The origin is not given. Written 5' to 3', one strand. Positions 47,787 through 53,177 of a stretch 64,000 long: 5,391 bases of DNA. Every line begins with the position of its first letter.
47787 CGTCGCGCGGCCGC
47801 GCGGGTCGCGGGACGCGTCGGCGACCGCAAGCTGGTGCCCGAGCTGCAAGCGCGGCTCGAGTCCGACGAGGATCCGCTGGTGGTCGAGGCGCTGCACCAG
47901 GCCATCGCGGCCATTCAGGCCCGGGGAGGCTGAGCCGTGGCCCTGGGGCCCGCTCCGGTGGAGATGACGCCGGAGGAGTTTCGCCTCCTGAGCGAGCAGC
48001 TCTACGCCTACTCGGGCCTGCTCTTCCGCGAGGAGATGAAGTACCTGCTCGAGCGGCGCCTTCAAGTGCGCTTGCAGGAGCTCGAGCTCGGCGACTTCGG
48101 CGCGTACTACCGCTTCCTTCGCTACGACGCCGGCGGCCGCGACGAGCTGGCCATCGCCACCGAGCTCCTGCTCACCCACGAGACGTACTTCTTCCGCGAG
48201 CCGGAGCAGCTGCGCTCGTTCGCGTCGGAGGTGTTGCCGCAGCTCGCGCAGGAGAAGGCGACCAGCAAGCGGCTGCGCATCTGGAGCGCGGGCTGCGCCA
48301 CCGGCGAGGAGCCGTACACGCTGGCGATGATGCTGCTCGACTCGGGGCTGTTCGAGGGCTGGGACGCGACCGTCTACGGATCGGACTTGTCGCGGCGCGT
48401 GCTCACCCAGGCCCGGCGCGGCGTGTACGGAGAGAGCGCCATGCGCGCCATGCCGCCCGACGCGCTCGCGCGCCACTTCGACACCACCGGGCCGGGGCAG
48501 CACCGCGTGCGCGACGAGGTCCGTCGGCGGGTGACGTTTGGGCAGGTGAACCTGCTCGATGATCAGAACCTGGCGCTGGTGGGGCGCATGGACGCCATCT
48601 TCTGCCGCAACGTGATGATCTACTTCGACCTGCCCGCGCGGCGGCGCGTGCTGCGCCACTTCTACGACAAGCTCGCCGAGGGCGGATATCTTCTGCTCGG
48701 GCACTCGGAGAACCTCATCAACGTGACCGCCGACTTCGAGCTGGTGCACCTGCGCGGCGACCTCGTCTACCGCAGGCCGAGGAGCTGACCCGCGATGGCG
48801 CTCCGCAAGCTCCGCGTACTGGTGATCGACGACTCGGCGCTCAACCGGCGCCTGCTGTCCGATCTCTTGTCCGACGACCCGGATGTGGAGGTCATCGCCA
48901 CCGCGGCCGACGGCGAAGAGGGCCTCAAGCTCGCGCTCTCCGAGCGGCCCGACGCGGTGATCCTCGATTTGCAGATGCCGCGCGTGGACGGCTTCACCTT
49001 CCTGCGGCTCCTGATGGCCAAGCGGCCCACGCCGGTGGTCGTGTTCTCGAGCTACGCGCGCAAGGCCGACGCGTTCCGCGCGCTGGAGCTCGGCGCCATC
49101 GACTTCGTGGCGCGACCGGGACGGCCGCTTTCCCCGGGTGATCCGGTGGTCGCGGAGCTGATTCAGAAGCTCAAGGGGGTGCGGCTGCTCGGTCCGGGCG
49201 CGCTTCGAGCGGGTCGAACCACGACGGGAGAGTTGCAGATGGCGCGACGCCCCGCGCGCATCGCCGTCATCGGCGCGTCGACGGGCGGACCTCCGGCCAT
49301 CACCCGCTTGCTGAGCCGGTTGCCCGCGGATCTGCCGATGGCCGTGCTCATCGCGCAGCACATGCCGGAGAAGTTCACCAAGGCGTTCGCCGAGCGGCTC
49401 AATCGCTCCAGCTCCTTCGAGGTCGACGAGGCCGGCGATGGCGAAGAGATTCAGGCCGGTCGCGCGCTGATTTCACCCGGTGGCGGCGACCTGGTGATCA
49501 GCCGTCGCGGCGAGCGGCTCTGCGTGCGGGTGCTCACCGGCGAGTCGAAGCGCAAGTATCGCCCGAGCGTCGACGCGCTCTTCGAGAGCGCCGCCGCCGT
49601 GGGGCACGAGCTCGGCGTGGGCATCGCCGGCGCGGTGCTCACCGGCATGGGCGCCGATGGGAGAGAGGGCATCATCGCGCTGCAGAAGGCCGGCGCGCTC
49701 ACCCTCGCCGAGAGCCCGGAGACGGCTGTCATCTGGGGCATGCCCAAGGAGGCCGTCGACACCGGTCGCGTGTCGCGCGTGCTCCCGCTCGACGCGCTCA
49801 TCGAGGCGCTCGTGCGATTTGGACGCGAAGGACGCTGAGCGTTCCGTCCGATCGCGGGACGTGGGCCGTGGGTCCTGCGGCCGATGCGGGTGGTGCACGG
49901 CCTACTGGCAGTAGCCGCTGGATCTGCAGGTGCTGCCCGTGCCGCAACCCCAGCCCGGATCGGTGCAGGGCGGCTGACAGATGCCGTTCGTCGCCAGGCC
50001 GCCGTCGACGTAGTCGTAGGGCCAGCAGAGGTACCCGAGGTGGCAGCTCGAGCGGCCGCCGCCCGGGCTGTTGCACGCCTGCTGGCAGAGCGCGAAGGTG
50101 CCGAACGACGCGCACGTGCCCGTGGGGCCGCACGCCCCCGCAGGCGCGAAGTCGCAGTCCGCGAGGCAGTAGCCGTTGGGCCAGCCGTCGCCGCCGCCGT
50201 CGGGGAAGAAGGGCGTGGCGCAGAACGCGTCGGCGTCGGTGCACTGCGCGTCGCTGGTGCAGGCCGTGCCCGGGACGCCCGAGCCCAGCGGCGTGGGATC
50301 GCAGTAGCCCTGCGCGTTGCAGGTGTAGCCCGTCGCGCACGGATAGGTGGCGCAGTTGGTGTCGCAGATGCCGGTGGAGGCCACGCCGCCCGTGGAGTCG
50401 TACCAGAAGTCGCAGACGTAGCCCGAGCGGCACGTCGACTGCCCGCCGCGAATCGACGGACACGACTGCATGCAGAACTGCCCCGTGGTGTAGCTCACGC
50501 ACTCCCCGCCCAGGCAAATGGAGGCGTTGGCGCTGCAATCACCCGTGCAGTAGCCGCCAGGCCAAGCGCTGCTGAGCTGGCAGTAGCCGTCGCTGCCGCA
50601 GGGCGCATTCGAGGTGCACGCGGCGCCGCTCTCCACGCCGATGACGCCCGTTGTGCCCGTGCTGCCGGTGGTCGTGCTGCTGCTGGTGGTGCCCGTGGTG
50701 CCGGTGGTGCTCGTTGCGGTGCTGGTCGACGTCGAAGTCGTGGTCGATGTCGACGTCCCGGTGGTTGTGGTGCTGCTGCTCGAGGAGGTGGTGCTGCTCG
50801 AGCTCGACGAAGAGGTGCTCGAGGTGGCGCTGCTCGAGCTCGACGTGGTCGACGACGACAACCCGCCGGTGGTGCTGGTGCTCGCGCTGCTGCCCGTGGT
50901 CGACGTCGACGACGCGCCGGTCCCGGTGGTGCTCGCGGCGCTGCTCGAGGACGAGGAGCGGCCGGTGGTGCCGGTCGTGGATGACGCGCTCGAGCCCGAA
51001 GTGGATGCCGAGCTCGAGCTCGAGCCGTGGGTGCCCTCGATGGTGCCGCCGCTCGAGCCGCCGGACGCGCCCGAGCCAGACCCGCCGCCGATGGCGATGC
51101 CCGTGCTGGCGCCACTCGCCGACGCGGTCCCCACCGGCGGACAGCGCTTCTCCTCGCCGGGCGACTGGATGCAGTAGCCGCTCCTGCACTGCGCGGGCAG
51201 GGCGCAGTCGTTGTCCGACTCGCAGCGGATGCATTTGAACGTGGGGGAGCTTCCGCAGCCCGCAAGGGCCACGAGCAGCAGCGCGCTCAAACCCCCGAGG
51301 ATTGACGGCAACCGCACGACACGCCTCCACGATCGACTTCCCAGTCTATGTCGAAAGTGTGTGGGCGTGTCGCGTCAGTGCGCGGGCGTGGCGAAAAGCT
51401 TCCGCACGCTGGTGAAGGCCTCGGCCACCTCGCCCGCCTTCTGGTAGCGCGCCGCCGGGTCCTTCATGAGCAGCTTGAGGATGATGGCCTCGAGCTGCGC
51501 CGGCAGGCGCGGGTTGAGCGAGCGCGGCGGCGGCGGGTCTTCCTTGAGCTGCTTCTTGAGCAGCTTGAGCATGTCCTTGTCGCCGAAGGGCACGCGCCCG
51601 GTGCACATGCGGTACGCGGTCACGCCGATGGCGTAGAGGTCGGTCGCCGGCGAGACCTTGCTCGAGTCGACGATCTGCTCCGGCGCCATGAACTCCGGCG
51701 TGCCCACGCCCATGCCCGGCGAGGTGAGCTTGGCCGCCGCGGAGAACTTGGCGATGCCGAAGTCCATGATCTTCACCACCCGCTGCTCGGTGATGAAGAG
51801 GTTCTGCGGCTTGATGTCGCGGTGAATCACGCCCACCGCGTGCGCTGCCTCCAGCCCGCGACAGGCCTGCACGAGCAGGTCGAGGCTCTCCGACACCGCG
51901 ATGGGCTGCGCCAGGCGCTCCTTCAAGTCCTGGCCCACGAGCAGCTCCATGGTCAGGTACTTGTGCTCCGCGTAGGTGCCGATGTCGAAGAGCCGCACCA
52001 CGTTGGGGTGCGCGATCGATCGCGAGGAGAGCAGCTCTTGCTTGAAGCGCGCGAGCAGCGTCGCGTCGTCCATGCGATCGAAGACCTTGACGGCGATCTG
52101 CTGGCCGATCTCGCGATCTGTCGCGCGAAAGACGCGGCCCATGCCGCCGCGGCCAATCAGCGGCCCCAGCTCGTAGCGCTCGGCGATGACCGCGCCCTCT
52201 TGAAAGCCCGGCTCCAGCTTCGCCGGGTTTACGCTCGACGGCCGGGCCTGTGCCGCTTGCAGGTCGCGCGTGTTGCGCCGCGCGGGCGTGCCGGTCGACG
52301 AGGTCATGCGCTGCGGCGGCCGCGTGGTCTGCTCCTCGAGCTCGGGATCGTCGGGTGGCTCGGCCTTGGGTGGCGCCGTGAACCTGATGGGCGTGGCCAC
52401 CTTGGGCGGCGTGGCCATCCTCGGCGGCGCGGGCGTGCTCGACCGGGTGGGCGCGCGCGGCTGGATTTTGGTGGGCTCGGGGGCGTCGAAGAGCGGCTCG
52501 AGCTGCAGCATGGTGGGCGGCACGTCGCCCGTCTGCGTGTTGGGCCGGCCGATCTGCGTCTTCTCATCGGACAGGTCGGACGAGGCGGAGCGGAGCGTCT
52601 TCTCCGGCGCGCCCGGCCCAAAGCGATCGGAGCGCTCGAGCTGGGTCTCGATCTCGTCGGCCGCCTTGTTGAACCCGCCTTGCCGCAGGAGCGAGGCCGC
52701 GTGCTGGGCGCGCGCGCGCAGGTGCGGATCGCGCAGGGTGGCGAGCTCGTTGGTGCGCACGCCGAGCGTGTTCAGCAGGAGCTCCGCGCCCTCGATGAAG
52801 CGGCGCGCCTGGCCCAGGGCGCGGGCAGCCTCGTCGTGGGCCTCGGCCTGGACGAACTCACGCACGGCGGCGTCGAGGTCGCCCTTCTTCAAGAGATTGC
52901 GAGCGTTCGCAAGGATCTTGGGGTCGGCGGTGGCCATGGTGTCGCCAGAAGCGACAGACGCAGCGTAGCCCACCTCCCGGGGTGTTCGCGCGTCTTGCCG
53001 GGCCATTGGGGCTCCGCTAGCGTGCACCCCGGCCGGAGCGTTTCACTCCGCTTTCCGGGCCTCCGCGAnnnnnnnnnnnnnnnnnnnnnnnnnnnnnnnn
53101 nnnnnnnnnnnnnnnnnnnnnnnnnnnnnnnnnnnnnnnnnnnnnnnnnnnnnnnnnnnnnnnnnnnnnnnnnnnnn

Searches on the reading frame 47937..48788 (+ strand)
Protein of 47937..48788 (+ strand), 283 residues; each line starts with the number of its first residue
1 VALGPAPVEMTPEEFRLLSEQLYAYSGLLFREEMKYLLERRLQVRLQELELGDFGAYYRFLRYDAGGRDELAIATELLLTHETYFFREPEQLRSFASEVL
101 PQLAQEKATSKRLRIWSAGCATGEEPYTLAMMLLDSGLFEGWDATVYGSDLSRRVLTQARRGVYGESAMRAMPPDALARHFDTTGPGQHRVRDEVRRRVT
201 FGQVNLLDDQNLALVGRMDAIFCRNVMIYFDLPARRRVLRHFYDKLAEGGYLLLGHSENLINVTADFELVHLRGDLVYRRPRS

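Call 26: search_protein_families(library=pfam, proteins=[window:47937-48788:+], max_evalue=0.001)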
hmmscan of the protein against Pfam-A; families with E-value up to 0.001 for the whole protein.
window:47937-48788:+ (283 aa): 5 families
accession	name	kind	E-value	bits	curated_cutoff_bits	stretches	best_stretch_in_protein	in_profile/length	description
PF01739.24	CheR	-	3.7e-59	199.9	27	1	82-271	2-190/195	CheR methyltransferase, SAM binding domain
PF03705.20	CheR_N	-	5.5e-10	39.2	27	1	13-64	1-52/53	CheR methyltransferase, all-alpha domain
PF08242.18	Methyltransf_12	-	3.8e-06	28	30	1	148-252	25-98/98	Methyltransferase domain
PF13649.12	Methyltransf_25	-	6.3e-05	24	27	0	198-250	47-97/97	Methyltransferase domain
PF13489.12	Methyltransf_23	-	9.1e-05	22.7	27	1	91-254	4-116/164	Methyltransferase domain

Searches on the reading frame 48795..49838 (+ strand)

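Call 26: search_protein_families(library=pfam, proteins=[window:48795-49838:+], max_evalue=0.001)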
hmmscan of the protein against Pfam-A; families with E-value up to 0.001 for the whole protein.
window:48795-49838:+ (347 aa): 2 families
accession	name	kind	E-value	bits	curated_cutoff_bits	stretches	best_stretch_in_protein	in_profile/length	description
PF01339.22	CheB_methylest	-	3.7e-57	193.3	24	1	158-338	2-173/174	CheB methylesterase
PF00072.30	Response_reg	-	3.5e-23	82.3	30.2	1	8-108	1-100/111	Response regulator receiver domain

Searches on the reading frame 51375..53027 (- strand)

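Call 3: search_protein_families(library=pfam, proteins=[window:51375-53027:-], max_evalue=1)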
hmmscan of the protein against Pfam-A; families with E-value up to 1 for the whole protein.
window:51375-53027:- (550 aa): 7 families
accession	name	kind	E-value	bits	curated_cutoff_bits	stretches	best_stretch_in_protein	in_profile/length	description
PF00069.31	Pkinase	-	1.8e-47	162.4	31.7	1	285-529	1-253/263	Protein kinase domain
PF07714.23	PK_Tyr_Ser-Thr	-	2.8e-31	109.2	23.1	1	289-528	5-249/258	Protein tyrosine and serine/threonine kinase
PF14531.12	Kinase-like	-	6.3e-07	29.4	25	2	382-484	148-254/289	Kinase-like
PF03109.22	ABC1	-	4.6e-06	26.4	22.9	1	323-428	115-216/244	ABC1 atypical kinase-like domain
PF01636.29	APH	-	8.1e-05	22.9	23.2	1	295-427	67-198/239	Phosphotransferase enzyme family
PF17667.7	Pkinase_fungal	-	0.00013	21.3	24.1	1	355-452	262-365/387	Fungal protein kinase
PF09731.14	Mitofilin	-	0.1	12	27.4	1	36-58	556-578/614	Mitochondrial inner membrane protein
